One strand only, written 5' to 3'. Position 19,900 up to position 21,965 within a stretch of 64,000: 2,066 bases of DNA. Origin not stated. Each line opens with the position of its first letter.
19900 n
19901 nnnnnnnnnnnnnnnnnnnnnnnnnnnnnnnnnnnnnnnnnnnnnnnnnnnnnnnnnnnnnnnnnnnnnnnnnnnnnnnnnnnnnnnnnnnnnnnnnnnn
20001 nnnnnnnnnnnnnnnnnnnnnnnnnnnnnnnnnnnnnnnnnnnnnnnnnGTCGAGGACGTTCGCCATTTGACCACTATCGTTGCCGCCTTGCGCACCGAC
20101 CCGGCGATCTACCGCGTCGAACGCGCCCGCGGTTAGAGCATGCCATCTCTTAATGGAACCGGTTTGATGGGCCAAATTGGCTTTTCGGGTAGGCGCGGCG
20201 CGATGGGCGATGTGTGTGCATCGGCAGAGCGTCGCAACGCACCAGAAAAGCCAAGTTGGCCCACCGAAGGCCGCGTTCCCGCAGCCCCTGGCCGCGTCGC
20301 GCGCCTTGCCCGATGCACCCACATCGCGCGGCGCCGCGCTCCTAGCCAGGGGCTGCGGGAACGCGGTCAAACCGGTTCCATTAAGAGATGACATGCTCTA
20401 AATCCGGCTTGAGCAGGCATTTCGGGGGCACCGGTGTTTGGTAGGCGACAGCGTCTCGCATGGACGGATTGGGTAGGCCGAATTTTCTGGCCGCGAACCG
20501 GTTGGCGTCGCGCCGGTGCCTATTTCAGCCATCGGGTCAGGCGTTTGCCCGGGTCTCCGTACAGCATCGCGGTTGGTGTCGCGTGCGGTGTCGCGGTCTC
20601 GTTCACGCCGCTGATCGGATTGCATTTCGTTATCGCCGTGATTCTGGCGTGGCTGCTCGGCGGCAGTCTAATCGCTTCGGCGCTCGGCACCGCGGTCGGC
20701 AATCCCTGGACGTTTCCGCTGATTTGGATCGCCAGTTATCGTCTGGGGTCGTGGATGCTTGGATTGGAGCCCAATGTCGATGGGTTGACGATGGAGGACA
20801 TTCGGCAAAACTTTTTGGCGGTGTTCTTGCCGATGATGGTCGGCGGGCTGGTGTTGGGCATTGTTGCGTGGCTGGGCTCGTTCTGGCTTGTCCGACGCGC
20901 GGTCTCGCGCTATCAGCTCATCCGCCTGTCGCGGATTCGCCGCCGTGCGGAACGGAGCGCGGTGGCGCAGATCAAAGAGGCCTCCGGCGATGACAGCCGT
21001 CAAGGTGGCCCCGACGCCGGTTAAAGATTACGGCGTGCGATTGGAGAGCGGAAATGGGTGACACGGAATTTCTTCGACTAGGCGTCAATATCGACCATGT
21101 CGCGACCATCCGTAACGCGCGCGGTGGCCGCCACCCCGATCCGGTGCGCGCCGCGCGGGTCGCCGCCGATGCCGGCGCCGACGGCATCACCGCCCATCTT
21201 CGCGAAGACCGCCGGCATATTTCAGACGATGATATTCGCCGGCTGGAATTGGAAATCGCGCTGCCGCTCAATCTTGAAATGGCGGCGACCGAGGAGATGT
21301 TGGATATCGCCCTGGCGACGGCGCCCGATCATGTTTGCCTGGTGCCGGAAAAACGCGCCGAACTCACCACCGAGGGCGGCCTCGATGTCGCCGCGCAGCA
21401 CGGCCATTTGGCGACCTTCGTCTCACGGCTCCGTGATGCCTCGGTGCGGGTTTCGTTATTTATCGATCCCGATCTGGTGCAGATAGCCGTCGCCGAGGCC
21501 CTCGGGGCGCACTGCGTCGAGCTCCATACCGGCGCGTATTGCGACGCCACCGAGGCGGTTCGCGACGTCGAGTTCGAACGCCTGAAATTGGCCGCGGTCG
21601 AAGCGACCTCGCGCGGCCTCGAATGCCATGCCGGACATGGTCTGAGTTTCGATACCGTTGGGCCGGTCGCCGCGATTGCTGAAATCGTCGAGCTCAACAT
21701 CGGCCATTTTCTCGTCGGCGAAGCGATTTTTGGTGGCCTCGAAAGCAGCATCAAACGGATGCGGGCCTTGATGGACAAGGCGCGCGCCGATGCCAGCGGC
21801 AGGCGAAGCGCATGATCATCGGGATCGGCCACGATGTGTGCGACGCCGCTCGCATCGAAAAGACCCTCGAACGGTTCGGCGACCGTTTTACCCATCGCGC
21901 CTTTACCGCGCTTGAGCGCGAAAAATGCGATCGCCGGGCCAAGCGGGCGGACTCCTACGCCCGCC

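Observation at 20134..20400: Large nested inverted-repeat (kissing-hairpin-like) element immediately 3' of spoT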

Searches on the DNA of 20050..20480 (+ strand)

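Call 8: search_dna_similar(query=window:20125-20410:+, collection=plasmids, mode=distant, max_rows=40, max_evalue=0.001)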
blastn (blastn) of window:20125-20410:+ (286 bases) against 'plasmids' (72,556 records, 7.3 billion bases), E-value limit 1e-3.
Records with a match: 1; places in all: 1; records where one place covers at least 80% of the query: 0.
Best place of each record, by identity: 60-80% 1.
By first word of the organism name: Agrobacterium 1.
By predicted mobility (MOB-suite, as given by PLSDB): mobilizable 1.
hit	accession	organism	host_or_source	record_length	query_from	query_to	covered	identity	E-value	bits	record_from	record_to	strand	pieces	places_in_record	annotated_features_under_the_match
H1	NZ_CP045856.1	Agrobacterium sp. MA01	cell culture,Microcystis culture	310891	31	225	68%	69.0%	9e-7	61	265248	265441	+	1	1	none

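Call 10: get_annotated_region(hit=H1, flank=1500)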
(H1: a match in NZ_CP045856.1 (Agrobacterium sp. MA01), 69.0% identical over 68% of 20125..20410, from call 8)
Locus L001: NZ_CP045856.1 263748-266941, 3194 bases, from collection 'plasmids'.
description: Agrobacterium sp. MA01 plasmid punanmed2, complete sequence
organism: Agrobacterium sp. MA01 (NCBI taxid 2664893)
taxonomy: Bacteria; Pseudomonadota; Alphaproteobacteria; Hyphomicrobiales; Rhizobiaceae; Agrobacterium; Agrobacterium sp. MA01
host: -; source: cell culture,Microcystis culture; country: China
typing (MOB-suite, as given by PLSDB): mobilizable; relaxase MOBQ
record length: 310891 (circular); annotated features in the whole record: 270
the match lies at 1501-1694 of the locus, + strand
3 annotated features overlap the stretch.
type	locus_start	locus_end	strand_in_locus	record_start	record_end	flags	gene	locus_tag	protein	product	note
CDS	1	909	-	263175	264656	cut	-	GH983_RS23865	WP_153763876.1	hypothetical protein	-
CDS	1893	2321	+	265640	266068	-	-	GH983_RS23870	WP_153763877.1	helix-turn-helix transcriptional regulator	-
CDS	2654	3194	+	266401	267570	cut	-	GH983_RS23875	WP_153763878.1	GGDEF domain-containing protein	-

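Call 13: search_rna_families(source=window, start=20050, end=20480, threshold=evalue, max_evalue=10)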
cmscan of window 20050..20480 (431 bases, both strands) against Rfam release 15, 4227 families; matches with E-value up to 10: 10.
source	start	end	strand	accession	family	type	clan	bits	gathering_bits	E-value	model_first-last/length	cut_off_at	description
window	20267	20370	-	RF00926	MIR1151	Gene; miRNA;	-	24.8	90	0.14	1-110/110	no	MIR1151 microRNA precursor family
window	20164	20267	+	RF04104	MIR918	Gene; miRNA;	-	21.1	268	0.14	1-265/265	no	MIR918 microRNA precursor family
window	20166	20265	-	RF04104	MIR918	Gene; miRNA;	-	20.9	268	0.15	1-265/265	no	MIR918 microRNA precursor family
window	20176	20349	+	RF04119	MIR1858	Gene; miRNA;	-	18.3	137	1.4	1-197/197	no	MIR1858 microRNA precursor family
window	20179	20349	-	RF04203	MIR1144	Gene; miRNA;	-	16.9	90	1.2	1-197/197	no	MIR1144 microRNA precursor family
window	20365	20419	-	RF04336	Plastid-petD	Intron;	-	14.8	65.5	2.7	1-47/47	no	Plastid-petD group II-D5 intron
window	20263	20293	-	RF01988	SECIS_2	Cis-reg;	-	14.6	70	7.1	13-43/55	no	Selenocysteine insertion sequence 2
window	20261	20315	+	RF00454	p27_CRE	Cis-reg;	-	13.1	42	8.9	1-59/59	no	p27 cis-regulatory element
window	20240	20331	-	RF02038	SPRY4-IT1_1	Gene; lncRNA;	-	11.6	50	8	1-91/91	no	SPRY4-IT1 conserved region 1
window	20151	20360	+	RF01670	P17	Gene; sRNA;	-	9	45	6.1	1-282/282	no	Pseudomonas sRNA P17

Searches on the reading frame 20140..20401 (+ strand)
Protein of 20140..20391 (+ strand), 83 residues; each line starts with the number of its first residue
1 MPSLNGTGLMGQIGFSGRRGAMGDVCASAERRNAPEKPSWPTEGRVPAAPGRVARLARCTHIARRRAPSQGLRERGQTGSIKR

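Call 9: search_protein_families(library=pfam, proteins=[window:20140-20391:+, window:20177-20401:+])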
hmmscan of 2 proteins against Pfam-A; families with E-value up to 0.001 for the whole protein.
window:20140-20391:+ (83 aa): 0 families

window:20177-20401:+ (74 aa): 0 families

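Call 72: find_homologous_proteins(query=window:20140-20391:+, max_evalue=0.001)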
Query window:20140-20391:+ (83 aa): 9 proteins with E <= 0.001 among 13 candidates.
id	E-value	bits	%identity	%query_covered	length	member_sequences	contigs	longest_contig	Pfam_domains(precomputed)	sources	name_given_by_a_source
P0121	7.3e-31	123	82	87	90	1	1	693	-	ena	-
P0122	1.7e-29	119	82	87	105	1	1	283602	-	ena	-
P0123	2.0e-26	109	79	87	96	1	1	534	-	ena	-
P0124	1.2e-25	107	79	86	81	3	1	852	-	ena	-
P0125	2.3e-20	90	92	58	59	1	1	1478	-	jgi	-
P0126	4.7e-18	83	77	64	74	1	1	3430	-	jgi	-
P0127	1.2e-12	65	64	71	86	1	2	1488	-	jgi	jgi:hypothetical protein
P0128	1.3e-8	53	66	57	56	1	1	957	-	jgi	-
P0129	1.1e-6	46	46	87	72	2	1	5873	-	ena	-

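Call 73: find_encoding_contigs(protein=P0122, flank=3000, max_places=3)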
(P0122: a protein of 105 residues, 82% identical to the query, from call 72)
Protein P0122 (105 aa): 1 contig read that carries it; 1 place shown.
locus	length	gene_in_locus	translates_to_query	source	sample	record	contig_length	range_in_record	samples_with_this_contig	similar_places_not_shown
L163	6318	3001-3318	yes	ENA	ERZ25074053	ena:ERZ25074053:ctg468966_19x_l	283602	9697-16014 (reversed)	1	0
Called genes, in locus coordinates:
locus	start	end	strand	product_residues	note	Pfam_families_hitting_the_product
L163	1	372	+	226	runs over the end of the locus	PF02581:TMP-TENI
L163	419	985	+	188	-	PF08207:EFP_N, PF01132:EFP, PF09285:Elong-fact-P_C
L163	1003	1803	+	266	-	PF00459:Inositol_P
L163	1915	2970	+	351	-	-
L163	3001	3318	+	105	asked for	-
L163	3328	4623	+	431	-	-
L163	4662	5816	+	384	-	PF00691:OmpA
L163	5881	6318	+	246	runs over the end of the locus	-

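Call 74: find_encoding_contigs(protein=P0125, flank=3000, max_places=3)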
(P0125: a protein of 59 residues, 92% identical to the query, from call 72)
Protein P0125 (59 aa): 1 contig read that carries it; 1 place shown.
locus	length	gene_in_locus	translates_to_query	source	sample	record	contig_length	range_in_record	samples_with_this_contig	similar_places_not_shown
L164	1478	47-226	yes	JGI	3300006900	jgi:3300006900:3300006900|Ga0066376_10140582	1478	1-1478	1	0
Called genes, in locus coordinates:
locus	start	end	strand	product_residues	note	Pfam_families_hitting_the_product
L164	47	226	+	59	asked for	-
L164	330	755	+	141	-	PF07883:Cupin_2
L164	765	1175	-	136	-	-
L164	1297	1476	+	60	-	?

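Call 75: find_encoding_contigs(protein=P0126, flank=3000, max_places=3)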
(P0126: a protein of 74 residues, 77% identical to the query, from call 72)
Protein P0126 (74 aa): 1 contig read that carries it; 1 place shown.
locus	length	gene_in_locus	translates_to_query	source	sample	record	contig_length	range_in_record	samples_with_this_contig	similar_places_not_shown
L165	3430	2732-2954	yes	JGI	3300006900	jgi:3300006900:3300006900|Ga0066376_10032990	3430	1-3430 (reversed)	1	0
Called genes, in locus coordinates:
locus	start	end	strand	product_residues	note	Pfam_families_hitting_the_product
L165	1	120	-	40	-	?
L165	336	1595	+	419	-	PF06545:AllG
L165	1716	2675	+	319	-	PF05448:AXE1 (faint), PF02129:Peptidase_S15, PF12146:Hydrolase_4 (faint)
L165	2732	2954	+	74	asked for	-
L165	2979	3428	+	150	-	?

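Call 77: find_encoding_contigs(protein=P0121, flank=1500, max_places=3)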
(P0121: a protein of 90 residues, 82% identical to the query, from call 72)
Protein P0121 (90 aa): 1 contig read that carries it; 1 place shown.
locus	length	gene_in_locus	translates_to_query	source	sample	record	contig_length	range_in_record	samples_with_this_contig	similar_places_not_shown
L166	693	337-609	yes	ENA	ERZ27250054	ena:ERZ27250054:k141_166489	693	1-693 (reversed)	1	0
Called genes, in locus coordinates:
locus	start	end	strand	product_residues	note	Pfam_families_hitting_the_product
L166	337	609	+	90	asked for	-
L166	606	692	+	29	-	?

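Call 78: find_encoding_contigs(protein=P0123, flank=1500, max_places=3)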
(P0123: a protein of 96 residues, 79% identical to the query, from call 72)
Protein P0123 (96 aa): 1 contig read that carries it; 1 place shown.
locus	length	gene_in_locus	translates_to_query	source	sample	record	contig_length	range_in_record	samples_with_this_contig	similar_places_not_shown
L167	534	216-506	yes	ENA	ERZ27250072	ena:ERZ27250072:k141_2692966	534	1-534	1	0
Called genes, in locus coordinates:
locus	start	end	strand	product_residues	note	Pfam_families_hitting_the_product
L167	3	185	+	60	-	?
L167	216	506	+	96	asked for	-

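Call 79: find_encoding_contigs(protein=P0124, flank=1500, max_places=3)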
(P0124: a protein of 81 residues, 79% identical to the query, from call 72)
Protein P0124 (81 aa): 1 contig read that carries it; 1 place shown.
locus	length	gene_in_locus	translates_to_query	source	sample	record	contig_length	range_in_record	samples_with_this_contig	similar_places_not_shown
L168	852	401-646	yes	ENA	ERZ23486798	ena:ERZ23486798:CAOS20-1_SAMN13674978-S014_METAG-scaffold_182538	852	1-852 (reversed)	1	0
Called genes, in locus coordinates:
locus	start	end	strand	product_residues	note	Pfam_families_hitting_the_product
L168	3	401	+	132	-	?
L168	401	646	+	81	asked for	-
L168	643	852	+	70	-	?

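Call 80: find_encoding_contigs(protein=P0127, flank=1500, max_places=3)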
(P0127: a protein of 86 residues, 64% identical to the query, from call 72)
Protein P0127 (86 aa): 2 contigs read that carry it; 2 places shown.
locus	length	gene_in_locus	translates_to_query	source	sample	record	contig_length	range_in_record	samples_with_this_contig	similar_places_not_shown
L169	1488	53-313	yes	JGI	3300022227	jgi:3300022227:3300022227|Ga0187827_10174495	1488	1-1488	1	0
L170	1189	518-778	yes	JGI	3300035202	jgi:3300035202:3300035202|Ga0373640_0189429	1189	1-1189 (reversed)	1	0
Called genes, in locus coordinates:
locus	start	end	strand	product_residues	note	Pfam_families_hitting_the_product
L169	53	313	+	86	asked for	-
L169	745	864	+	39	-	-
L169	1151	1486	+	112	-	?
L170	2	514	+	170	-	?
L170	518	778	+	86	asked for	-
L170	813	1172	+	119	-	PF00072:Response_reg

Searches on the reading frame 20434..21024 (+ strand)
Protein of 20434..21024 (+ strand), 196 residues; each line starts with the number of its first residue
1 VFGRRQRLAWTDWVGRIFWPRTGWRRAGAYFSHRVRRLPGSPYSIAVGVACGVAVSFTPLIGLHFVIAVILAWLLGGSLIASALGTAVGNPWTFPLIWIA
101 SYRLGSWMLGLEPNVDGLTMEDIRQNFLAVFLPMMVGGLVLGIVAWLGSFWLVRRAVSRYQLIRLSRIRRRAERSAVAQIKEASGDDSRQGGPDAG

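Call 9: search_protein_families(library=pfam, proteins=[window:20434-21024:+])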
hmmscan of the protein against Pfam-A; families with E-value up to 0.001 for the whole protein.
window:20434-21024:+ (196 aa): 1 family
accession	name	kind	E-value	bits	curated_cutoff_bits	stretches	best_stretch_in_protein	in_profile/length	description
PF09835.14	DUF2062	-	5.9e-37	127.3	27.4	1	26-162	2-143/147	Uncharacterized protein conserved in bacteria (DUF2062)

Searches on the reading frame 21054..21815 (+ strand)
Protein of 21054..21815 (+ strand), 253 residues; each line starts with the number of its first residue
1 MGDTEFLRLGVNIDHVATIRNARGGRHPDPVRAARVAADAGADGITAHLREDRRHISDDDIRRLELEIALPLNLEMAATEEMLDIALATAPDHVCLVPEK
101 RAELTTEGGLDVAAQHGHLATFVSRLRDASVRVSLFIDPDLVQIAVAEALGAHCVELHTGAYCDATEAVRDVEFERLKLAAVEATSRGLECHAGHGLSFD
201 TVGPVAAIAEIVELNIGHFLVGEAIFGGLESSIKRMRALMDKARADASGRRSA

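Call 9: search_protein_families(library=pfam, proteins=[window:21054-21815:+])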
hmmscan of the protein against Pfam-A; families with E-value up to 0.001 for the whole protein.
window:21054-21815:+ (253 aa): 1 family
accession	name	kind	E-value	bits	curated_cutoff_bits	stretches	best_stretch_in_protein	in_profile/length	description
PF03740.19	PdxJ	-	1.1e-95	319.7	24.5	1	8-240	1-234/234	Pyridoxal phosphate biosynthesis protein PdxJ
